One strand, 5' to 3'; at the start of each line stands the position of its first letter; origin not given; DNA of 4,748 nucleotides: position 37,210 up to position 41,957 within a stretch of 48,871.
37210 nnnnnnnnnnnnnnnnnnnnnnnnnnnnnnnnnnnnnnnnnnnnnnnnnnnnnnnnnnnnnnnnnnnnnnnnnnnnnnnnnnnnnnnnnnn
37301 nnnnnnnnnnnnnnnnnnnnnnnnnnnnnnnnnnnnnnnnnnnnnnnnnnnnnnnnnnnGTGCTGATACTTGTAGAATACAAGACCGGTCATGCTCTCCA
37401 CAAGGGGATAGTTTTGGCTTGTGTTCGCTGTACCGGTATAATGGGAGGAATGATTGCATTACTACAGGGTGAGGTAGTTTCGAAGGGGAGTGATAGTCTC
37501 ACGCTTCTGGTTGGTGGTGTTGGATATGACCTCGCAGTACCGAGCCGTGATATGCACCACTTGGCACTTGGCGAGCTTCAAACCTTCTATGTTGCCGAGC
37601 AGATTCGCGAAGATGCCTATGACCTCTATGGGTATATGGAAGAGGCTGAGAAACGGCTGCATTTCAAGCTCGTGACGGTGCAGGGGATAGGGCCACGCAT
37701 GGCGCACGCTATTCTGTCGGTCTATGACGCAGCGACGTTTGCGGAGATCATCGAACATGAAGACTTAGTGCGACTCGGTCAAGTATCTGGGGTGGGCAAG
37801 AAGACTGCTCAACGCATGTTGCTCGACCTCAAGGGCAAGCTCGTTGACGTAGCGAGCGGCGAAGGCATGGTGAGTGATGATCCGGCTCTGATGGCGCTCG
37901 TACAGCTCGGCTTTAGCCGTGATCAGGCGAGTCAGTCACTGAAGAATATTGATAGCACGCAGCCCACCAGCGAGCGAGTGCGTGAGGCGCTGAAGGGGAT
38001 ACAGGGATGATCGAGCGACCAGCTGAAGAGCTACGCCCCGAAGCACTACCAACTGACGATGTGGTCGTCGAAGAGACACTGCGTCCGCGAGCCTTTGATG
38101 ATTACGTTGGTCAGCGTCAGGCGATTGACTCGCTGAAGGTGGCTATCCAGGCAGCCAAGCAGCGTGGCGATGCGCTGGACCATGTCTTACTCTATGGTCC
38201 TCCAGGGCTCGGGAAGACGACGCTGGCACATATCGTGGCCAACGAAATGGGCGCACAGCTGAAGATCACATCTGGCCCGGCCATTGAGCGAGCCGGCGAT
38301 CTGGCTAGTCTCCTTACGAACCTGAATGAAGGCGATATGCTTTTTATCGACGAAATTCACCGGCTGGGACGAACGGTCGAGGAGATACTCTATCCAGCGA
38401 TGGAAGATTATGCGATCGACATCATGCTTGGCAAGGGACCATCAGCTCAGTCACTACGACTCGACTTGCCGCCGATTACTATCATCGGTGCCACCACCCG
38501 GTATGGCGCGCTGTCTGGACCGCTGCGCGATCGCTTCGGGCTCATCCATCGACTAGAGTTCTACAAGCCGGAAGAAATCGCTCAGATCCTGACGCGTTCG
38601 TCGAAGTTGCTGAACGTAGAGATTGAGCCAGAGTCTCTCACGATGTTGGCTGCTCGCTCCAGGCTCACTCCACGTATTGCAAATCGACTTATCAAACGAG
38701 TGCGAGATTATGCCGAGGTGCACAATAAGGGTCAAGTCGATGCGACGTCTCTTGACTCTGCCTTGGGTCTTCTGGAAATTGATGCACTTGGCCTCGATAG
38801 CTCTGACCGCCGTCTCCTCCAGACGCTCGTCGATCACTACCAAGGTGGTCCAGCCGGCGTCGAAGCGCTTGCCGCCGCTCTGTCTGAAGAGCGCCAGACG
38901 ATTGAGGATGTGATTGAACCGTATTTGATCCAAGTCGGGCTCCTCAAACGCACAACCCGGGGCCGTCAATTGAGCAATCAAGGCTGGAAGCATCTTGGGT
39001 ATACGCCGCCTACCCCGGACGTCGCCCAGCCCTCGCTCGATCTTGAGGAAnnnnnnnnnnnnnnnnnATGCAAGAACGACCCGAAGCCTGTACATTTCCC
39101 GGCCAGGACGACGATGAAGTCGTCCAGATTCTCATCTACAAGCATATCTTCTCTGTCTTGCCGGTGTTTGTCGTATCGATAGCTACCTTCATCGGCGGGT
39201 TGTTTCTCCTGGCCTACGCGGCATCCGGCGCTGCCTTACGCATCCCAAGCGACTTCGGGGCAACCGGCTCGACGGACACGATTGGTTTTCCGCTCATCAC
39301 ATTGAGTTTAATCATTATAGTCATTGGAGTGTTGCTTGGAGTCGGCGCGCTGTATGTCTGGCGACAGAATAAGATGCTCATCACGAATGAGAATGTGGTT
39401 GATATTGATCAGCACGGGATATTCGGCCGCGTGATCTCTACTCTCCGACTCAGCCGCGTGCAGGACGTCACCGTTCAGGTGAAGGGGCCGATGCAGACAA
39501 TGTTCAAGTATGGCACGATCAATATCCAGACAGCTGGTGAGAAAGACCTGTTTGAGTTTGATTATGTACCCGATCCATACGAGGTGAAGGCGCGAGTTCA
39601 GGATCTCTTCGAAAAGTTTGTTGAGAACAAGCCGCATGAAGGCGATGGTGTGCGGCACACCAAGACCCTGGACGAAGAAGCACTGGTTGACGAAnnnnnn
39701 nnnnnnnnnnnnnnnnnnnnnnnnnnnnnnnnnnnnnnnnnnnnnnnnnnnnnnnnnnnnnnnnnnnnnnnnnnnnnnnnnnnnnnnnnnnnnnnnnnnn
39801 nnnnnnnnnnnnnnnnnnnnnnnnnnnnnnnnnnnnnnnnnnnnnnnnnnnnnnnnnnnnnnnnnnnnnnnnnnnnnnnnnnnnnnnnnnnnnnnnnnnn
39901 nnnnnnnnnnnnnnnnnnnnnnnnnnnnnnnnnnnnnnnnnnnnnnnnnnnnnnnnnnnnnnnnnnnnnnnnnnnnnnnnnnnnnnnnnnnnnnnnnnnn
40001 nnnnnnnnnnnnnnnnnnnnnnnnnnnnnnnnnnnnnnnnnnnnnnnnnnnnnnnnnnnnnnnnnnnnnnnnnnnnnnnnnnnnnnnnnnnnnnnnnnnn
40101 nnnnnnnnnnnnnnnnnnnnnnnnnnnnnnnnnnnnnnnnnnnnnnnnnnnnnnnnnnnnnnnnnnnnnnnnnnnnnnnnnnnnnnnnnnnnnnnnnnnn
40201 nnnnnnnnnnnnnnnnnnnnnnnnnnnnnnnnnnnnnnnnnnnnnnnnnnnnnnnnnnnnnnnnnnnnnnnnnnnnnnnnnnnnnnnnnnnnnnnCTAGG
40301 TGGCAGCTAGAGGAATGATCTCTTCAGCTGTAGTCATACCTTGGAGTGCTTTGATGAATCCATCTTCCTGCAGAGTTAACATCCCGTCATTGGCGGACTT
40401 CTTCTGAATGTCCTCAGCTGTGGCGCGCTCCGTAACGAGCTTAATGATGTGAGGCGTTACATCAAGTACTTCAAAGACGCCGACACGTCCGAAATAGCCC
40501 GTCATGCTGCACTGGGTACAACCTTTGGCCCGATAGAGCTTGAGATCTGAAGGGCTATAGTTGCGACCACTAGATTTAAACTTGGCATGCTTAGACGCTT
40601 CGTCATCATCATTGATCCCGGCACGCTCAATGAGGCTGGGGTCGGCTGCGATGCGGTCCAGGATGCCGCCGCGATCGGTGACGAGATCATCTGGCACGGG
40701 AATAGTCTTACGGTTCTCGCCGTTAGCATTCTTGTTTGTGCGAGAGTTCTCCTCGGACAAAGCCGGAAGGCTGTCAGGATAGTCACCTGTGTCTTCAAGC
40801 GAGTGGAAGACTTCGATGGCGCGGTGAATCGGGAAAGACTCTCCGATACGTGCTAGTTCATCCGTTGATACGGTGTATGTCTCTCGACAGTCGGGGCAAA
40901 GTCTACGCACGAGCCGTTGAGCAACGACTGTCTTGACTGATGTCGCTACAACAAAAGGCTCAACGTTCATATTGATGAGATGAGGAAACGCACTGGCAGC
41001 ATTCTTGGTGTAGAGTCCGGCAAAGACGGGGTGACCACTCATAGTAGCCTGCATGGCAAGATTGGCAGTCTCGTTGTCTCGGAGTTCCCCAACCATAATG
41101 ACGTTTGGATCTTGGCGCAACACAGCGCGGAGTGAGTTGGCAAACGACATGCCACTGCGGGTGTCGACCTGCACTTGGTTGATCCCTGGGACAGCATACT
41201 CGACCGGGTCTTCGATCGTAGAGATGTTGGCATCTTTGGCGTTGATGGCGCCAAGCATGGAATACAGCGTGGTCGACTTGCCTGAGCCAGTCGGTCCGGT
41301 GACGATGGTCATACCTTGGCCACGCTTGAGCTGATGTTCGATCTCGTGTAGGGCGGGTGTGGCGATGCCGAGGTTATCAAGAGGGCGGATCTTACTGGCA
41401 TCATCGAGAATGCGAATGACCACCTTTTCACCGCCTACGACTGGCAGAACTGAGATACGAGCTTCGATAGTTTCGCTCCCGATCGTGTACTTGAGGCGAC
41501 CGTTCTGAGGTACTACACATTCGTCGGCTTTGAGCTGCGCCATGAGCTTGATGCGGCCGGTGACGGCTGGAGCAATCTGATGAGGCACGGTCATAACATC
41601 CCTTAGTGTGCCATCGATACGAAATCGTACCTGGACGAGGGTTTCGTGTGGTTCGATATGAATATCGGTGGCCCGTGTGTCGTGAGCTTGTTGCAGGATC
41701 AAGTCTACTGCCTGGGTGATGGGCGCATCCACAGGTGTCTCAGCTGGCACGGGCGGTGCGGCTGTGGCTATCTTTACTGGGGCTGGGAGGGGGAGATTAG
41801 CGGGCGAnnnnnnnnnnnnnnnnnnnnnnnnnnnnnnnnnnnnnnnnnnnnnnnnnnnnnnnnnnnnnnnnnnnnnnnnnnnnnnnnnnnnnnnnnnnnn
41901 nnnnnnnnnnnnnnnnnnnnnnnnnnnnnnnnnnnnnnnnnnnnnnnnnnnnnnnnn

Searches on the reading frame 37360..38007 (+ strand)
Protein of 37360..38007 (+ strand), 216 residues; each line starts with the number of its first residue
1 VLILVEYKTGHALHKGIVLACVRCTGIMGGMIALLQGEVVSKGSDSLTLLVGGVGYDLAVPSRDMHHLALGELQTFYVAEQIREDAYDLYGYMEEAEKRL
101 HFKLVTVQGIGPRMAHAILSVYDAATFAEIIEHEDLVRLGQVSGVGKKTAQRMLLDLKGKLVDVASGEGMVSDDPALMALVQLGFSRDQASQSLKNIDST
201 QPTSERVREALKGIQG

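Call 42: search_protein_families(library=pfam, proteins=[window:37360-38007:+], max_evalue=0.0001)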
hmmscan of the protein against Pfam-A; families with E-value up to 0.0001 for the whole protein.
window:37360-38007:+ (216 aa): 4 families
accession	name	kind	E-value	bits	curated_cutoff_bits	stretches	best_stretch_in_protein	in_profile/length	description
PF01330.27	RuvA_N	-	6.5e-15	55.4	23.6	1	31-91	1-61/61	RuvA N terminal domain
PF14520.12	HHH_5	-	1.7e-11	44.8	27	1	104-158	4-56/57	Helix-hairpin-helix domain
PF07499.19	RuvA_C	-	3.7e-08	34.2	24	1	176-214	6-46/47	RuvA, C-terminal domain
PF00633.29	HHH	-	5.9e-06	26.3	24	0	104-120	13-29/30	Helix-hairpin-helix motif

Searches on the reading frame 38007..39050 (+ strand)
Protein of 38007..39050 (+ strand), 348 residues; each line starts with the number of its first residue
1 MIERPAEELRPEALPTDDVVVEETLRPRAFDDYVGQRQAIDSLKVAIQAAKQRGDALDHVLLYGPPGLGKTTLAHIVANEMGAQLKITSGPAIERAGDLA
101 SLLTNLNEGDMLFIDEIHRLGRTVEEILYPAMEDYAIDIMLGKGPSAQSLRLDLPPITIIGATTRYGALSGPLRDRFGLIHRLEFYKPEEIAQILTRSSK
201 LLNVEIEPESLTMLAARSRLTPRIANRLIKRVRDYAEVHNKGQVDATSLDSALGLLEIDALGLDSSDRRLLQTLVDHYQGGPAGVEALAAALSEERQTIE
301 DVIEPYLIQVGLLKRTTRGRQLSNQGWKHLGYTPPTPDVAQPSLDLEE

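Call 42: search_protein_families(library=pfam, proteins=[window:38007-39050:+], max_evalue=0.0001)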
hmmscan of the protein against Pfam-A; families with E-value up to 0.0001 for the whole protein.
window:38007-39050:+ (348 aa): 7 families
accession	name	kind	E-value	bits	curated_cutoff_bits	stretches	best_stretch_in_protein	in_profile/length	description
PF05496.18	RuvB_N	-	9.1e-78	259.9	27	1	25-183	1-159/159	Holliday junction DNA helicase RuvB P-loop domain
PF05491.19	RuvB_C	-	1.5e-26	92.6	24.7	1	261-330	2-71/72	RuvB C-terminal winged helix domain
PF17864.7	AAA_lid_4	-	3.2e-25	88.1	27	1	186-259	1-74/74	RuvB AAA lid domain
PF00004.35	AAA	-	5.4e-21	75.9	21.2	1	60-180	1-126/131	ATPase family associated with various cellular activities (AAA)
PF07728.20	AAA_5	-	9.6e-09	35.8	22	1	59-177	1-139/139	AAA domain (dynein-related subfamily)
PF01078.27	Mg_chelatase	-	1.2e-06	28.5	20.3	0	30-78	2-43/207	Magnesium chelatase, subunit ChlI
PF13191.12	AAA_16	-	6.7e-06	27.1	32.6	1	34-84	3-51/167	AAA ATPase domain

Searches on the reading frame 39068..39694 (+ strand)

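Call 42: search_protein_families(library=pfam, proteins=[window:39068-39694:+], max_evalue=0.0001)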
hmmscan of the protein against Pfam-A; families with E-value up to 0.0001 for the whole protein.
window:39068-39694:+ (209 aa): 1 family
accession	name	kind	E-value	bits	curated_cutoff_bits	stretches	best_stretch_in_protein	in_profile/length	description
PF03703.20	bPH_2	-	3e-10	40.6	22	1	98-175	1-76/78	Bacterial PH domain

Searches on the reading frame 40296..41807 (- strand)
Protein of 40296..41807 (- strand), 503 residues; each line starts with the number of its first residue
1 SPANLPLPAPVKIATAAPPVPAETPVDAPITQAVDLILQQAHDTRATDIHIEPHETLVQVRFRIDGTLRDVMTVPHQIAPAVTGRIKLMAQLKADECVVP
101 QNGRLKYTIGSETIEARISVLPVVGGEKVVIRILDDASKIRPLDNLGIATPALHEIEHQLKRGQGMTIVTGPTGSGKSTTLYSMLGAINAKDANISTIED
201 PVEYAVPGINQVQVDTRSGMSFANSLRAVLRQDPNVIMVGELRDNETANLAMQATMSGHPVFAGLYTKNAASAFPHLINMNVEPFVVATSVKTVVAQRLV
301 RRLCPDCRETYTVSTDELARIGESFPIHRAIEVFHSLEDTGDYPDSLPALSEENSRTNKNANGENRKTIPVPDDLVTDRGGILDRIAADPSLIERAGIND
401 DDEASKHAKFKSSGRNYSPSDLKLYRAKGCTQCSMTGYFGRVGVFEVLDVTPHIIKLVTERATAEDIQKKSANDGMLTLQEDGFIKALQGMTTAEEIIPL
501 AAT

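Call 42: search_protein_families(library=pfam, proteins=[window:40296-41807:-], max_evalue=0.0001)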
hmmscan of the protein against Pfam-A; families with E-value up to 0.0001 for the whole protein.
window:40296-41807:- (503 aa): 1 family
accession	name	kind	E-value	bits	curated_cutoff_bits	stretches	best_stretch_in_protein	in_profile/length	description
PF00437.27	T2SSE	-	1.2e-110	370.1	24.9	2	27-313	5-291/370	Type II/IV secretion system protein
